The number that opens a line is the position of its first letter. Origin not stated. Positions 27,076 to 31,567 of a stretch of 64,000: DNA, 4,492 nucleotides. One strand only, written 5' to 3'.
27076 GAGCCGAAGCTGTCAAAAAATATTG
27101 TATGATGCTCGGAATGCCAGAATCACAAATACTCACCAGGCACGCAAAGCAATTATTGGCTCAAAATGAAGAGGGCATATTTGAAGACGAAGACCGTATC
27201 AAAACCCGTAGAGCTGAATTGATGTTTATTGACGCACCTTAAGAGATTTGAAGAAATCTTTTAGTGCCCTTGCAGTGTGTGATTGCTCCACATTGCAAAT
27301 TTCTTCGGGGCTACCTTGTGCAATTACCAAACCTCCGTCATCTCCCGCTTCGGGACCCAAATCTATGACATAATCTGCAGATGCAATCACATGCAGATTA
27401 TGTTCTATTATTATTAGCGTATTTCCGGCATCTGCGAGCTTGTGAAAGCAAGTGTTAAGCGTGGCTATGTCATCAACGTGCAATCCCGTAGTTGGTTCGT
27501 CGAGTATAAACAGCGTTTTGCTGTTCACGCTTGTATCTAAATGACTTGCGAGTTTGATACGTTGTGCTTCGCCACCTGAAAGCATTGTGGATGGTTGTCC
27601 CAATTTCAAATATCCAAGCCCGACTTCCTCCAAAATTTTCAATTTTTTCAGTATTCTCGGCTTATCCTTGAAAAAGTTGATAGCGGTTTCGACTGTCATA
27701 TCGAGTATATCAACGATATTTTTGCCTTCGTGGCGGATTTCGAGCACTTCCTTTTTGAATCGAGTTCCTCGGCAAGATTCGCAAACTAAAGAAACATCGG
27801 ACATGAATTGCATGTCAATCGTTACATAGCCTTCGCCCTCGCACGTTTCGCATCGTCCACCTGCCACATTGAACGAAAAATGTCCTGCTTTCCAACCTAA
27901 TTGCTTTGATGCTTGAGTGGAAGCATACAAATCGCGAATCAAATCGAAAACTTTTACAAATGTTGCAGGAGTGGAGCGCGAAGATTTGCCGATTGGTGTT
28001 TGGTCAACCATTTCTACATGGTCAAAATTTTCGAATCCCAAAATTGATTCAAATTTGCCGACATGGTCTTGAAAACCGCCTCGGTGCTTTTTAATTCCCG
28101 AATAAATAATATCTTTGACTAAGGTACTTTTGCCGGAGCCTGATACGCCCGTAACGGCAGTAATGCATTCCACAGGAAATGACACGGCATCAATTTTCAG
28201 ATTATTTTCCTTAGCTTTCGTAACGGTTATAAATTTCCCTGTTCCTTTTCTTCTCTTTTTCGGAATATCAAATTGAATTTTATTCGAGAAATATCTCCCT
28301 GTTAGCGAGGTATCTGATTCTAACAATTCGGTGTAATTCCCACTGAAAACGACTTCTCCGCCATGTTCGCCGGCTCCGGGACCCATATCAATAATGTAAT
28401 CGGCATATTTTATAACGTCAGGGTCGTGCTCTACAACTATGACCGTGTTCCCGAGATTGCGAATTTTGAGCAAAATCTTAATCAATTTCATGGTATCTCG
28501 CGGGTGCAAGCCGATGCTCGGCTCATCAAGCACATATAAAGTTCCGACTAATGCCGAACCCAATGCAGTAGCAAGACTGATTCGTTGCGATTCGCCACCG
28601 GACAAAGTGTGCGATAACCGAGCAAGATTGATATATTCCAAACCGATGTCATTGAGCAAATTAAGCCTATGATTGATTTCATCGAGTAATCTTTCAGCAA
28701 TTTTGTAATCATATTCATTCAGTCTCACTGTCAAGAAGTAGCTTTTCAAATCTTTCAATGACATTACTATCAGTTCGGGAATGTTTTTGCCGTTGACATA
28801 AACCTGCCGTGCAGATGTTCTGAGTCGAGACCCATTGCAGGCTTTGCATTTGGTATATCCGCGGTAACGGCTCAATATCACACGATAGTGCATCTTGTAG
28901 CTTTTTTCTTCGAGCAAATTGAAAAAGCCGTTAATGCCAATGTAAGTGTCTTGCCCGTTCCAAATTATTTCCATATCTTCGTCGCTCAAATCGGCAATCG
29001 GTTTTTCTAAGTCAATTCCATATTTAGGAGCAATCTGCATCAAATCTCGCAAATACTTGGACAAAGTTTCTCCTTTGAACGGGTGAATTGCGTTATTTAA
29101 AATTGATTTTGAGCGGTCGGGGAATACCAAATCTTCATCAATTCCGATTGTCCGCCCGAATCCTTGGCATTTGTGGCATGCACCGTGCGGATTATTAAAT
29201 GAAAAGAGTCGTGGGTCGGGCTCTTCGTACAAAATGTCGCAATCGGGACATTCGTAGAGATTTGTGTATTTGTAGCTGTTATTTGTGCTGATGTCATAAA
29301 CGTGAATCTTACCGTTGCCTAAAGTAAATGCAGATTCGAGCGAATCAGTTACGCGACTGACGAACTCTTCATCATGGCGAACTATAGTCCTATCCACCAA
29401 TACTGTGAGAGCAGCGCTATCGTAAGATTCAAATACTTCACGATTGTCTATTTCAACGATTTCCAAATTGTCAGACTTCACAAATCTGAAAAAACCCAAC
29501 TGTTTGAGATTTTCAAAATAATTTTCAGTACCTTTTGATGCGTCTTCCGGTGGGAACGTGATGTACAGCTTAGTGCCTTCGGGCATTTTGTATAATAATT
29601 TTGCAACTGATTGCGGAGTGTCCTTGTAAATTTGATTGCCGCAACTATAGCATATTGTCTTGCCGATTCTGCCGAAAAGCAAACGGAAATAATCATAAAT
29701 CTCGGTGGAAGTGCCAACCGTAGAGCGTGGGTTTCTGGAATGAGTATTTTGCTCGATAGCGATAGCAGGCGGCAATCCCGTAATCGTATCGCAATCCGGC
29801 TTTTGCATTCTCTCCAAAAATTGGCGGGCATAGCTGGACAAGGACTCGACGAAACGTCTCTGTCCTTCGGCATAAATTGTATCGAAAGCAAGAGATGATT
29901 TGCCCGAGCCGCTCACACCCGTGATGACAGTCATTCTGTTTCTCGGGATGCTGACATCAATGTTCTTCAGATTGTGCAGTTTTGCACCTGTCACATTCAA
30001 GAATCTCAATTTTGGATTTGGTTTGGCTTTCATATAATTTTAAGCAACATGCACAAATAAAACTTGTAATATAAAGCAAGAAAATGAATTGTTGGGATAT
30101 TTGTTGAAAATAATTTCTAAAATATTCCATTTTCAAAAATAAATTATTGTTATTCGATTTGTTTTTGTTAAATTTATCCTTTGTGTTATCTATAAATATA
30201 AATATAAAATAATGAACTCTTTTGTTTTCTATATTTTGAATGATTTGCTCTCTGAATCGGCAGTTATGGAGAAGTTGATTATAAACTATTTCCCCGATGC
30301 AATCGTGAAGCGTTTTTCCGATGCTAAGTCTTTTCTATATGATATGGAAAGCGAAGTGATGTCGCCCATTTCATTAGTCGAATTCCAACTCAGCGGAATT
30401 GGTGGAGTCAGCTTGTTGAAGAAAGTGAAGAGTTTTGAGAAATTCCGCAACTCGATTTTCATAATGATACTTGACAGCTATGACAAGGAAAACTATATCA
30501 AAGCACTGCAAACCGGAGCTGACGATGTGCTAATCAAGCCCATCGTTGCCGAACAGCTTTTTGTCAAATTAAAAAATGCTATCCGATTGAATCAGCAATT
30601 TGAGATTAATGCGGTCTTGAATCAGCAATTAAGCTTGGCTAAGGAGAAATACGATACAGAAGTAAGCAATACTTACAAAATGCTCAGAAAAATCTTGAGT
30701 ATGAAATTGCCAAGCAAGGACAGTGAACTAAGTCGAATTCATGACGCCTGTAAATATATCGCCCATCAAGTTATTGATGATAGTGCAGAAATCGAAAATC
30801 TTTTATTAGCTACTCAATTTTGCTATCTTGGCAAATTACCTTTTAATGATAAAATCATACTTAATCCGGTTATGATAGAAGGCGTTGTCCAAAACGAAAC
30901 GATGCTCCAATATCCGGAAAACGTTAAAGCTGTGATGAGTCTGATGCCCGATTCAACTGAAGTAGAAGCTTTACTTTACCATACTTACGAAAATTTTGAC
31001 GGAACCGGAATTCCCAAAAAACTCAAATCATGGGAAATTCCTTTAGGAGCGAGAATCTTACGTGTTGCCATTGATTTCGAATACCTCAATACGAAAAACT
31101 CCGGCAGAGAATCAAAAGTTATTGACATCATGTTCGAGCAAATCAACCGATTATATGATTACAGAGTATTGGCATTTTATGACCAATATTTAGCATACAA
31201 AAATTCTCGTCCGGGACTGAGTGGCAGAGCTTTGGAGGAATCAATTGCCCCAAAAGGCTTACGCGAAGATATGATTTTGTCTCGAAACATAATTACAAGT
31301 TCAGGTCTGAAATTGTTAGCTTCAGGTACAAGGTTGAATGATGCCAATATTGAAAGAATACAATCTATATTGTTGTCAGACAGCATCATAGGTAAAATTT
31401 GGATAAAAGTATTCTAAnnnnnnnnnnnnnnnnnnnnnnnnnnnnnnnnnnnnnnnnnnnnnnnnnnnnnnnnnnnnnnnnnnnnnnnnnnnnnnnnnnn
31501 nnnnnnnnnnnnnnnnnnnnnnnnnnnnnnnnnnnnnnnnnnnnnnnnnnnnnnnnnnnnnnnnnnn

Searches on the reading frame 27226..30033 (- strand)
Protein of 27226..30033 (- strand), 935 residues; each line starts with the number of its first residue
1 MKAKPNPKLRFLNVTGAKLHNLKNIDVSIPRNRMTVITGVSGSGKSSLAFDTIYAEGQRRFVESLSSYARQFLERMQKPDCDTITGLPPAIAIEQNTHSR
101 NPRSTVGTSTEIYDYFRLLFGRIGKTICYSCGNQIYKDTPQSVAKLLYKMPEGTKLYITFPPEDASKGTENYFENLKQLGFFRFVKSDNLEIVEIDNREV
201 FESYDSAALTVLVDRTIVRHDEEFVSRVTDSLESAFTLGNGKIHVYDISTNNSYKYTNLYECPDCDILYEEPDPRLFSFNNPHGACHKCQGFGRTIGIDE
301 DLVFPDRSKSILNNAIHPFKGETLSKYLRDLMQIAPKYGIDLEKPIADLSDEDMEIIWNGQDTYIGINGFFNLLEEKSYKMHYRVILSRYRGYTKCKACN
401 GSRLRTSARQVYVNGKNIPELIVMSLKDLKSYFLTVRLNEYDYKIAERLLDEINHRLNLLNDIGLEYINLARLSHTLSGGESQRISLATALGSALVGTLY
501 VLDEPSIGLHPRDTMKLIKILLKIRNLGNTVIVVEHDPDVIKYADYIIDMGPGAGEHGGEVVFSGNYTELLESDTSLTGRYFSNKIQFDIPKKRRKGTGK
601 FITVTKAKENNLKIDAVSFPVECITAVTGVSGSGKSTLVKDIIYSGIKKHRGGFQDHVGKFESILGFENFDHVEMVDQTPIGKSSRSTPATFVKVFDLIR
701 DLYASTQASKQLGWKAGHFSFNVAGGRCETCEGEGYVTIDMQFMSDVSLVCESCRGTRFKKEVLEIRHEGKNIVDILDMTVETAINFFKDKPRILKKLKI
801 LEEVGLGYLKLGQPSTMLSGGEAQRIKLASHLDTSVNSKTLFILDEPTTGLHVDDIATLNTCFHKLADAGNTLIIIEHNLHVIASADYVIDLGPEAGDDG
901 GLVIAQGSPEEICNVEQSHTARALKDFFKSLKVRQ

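Call 109: search_protein_families(library=pfam, proteins=[window:27226-30033:-], max_evalue=0.00001)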
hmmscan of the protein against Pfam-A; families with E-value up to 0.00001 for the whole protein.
window:27226-30033:- (935 aa): 8 families
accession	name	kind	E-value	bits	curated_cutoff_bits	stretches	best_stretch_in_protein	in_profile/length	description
PF00005.33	ABC_tran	-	1.6e-20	74.6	25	0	784-849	79-137/137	ABC transporter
PF17760.6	UvrA_inter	-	5.4e-14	52.4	23.3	1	139-246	2-106/109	UvrA interaction domain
PF17755.6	UvrA_DNA-bind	-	2.4e-13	50.8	23.2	1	299-365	1-67/110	UvrA DNA-binding domain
PF02463.25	SMC_N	-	1.5e-10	41.3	40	0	343-549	135-210/220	RecF/RecN/SMC N terminal domain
PF13304.12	AAA_21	-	6e-09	36.8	27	0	475-538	236-300/304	AAA domain, putative AbiEii toxin, Type IV TA system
PF13555.12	AAA_29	-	1.4e-08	34.8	27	0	26-48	16-38/61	P-loop containing region of AAA domain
PF13191.12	AAA_16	-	8.9e-07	30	32.6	0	19-76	12-73/167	AAA ATPase domain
PF06745.19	ATPase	-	3.5e-06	27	26.6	0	619-649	16-46/231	KaiC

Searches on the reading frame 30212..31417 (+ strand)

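Call 109: search_protein_families(library=pfam, proteins=[window:30212-31417:+], max_evalue=0.00001)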
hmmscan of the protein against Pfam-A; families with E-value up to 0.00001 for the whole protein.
window:30212-31417:+ (401 aa): 2 families
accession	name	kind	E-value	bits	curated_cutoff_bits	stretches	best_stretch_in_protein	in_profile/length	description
PF13487.12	HD_5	-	1e-17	64.8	27.2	1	156-317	1-168/170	HD domain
PF00072.30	Response_reg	-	2.6e-06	28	30.2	1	30-120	23-110/111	Response regulator receiver domain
